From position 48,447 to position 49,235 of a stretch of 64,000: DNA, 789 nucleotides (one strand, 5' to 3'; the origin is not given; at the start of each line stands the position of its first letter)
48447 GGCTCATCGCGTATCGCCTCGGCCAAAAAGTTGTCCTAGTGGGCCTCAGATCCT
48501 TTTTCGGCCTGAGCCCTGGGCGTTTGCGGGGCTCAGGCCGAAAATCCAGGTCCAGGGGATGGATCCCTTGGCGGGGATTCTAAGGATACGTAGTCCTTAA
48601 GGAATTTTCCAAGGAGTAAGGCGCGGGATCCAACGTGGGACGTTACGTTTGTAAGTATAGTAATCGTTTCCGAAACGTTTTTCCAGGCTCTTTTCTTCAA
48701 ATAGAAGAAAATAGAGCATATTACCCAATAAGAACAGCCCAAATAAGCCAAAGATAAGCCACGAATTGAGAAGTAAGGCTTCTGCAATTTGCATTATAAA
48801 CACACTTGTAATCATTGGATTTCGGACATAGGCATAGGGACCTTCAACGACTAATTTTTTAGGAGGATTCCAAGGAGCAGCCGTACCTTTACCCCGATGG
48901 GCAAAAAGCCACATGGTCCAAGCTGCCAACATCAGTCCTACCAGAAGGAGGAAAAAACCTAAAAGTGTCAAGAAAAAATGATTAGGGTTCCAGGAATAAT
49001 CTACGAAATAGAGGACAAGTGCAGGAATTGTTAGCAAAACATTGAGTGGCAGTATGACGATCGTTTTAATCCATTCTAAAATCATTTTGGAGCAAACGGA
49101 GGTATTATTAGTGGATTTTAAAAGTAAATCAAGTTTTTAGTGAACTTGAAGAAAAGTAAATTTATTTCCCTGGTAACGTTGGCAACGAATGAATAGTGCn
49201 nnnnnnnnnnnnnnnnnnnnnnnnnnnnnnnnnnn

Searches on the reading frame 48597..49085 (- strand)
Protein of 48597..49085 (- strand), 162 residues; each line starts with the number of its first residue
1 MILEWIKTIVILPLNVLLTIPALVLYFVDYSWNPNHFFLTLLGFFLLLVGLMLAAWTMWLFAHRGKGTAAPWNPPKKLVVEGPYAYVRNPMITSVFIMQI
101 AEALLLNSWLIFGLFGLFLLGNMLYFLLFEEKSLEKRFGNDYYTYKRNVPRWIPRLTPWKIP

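Call 24: search_protein_families(library=pfam, proteins=[window:48597-49085:-], max_evalue=0.001)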
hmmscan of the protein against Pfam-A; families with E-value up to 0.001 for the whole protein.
window:48597-49085:- (162 aa): 2 families
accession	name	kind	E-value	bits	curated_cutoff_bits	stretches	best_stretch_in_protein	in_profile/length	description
PF04191.18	PEMT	-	5.2e-12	46.6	25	1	41-140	4-104/105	Phospholipid methyltransferase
PF04140.19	ICMT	-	0.00063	20.6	24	1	73-120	30-78/95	Isoprenylcysteine carboxyl methyltransferase (ICMT) family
